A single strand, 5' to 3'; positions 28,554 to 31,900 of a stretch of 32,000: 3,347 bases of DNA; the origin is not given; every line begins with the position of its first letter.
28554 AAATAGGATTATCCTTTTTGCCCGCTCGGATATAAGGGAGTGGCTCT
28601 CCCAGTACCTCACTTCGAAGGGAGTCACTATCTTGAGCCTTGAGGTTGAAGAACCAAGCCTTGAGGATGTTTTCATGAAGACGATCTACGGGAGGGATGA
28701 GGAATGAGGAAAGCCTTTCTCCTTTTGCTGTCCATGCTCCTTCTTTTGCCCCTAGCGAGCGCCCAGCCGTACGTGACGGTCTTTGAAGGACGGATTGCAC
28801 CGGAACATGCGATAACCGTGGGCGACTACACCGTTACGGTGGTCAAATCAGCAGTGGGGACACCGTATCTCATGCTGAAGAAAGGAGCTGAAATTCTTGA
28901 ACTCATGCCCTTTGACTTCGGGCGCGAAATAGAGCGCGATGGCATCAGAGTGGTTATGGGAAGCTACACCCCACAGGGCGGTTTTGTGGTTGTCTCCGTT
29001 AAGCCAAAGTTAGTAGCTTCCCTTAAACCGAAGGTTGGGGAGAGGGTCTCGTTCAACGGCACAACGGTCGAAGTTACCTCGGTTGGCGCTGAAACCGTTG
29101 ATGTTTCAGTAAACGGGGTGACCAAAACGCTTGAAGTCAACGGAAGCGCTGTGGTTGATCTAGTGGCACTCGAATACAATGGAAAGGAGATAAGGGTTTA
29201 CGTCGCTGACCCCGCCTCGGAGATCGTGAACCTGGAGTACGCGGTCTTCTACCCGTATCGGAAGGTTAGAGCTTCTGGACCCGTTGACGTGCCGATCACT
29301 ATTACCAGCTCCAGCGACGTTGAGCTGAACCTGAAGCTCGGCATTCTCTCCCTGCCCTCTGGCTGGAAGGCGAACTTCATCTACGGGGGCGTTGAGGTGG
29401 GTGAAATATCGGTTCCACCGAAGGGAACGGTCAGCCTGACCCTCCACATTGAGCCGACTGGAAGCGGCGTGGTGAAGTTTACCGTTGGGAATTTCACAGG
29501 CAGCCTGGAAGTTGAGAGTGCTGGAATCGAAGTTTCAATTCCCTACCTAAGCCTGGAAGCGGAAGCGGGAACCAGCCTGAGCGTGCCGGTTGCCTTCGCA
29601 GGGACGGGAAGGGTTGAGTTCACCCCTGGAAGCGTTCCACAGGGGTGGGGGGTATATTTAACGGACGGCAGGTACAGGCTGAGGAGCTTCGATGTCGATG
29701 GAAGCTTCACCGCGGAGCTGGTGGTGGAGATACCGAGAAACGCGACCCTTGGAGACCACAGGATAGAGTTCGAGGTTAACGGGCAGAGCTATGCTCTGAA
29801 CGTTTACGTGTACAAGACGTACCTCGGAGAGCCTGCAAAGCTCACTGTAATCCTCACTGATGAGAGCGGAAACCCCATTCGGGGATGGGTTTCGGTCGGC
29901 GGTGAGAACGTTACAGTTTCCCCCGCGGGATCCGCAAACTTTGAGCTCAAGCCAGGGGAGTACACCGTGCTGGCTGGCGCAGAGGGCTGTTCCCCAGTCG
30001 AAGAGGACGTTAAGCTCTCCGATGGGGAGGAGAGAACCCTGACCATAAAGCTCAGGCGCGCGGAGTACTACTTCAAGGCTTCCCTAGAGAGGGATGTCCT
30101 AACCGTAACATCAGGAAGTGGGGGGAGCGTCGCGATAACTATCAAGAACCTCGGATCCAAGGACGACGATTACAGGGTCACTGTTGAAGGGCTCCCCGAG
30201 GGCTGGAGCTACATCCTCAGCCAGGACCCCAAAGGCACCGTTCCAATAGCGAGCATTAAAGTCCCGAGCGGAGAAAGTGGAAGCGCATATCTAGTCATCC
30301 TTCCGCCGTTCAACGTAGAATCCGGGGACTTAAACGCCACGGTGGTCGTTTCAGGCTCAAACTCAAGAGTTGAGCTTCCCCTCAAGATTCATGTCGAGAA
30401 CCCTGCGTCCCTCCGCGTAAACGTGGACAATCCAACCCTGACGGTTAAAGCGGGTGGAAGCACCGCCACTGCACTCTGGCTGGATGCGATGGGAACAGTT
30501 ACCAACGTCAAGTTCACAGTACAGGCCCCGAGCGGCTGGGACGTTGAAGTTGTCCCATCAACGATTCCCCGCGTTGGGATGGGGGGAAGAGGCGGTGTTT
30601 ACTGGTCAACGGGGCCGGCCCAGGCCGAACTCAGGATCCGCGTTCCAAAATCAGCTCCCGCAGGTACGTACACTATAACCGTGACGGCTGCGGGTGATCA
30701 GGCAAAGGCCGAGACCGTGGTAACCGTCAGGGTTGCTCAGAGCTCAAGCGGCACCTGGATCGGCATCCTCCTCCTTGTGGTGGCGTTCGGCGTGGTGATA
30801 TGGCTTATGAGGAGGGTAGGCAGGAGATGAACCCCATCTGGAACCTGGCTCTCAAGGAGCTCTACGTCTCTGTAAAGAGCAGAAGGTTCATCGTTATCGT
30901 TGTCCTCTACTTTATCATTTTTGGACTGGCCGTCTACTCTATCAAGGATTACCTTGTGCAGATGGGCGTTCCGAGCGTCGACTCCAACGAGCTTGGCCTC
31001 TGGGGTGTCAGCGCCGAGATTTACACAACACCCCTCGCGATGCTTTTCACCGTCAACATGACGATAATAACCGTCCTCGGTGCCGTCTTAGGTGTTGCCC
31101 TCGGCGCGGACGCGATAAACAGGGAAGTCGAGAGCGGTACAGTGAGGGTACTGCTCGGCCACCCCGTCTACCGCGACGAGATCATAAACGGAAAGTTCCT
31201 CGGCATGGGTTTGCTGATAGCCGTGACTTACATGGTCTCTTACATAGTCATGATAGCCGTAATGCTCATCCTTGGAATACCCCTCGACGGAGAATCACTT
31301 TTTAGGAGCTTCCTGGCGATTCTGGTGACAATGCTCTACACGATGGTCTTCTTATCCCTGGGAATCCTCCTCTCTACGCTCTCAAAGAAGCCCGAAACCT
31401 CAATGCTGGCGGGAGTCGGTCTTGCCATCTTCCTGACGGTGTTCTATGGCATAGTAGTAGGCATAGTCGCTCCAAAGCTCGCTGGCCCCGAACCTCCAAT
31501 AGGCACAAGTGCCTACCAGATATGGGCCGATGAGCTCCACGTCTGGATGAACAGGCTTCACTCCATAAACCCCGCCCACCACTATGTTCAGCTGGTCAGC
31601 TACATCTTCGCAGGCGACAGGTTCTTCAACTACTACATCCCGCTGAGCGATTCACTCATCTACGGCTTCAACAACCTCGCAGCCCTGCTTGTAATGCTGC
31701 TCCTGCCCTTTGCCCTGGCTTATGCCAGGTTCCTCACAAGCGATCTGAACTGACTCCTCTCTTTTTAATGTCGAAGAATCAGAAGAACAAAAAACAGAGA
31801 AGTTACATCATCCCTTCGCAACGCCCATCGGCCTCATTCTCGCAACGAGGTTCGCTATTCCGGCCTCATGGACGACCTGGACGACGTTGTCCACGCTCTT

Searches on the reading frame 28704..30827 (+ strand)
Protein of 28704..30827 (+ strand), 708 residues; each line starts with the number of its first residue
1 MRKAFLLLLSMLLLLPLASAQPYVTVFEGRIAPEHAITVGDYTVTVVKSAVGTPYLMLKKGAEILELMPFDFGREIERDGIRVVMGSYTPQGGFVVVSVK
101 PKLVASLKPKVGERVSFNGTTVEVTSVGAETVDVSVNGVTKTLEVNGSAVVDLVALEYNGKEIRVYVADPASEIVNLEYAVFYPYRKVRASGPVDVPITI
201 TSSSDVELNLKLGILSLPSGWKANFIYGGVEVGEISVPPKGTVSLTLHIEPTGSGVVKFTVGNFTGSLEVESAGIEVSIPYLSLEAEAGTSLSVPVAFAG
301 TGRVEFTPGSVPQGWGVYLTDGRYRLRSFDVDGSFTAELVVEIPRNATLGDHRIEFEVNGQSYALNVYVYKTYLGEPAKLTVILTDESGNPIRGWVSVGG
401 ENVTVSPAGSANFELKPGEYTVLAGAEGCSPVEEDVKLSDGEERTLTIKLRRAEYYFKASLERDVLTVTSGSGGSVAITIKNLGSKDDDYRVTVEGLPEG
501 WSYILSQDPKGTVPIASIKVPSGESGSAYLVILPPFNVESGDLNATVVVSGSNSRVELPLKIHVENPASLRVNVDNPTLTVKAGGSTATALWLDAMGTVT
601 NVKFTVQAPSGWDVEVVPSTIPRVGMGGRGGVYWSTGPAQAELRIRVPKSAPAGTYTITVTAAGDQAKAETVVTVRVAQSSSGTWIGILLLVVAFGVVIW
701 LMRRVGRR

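Call 80: search_protein_families(library=pfam, proteins=[window:28704-30827:+], max_evalue=0.001)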
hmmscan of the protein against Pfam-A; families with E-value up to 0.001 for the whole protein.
window:28704-30827:+ (708 aa): 6 families
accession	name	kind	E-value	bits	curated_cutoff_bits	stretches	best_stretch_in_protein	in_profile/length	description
PF10633.15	NPCBM_assoc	-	7.6e-16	58.5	24.4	1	598-663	20-76/78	NPCBM-associated, NEW3 domain of alpha-galactosidase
PF13620.12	CarboxypepD_reg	-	1.1e-07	32.5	32.3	1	381-451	3-82/82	Carboxypeptidase regulatory-like domain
PF21226.3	MalQ_N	-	2.7e-06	28.1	24.1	0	326-364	46-84/91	MalQ N-terminal beta sandwich domain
PF01835.25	MG2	-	9.1e-05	23.2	32.8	0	640-671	60-92/96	MG2 domain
PF18140.6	PCC_BT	-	0.00011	22.7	23.5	0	113-171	56-115/126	Propionyl-coenzyme A carboxylase BT domain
PF23619.1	Ig_VWA7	-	0.00016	22.3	27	0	639-675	60-98/104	VWA7 Ig-like domain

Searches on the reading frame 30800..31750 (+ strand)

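Call 80: search_protein_families(library=pfam, proteins=[window:30800-31750:+], max_evalue=0.001)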
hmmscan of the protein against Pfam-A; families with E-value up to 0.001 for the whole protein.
window:30800-31750:+ (317 aa): 5 families
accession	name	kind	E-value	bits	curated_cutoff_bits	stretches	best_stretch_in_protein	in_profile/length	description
PF12679.13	ABC2_membrane_2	-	2e-77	260.7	27.2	1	14-316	1-283/283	ABC-2 family transporter protein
PF12698.13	ABC2_membrane_3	-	1.3e-13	51.2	31.6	1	87-308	165-346/347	ABC-2 family transporter protein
PF12730.13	ABC2_membrane_4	-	2.5e-09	37.8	27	1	73-214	40-177/179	ABC-2 family transporter protein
PF01061.29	ABC2_membrane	-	3.3e-06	27.2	26.9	1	32-220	26-181/211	ABC-2 type transporter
PF13346.12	ABC2_membrane_5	-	6.1e-05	23.1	25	1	81-212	28-160/205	ABC-2 family transporter protein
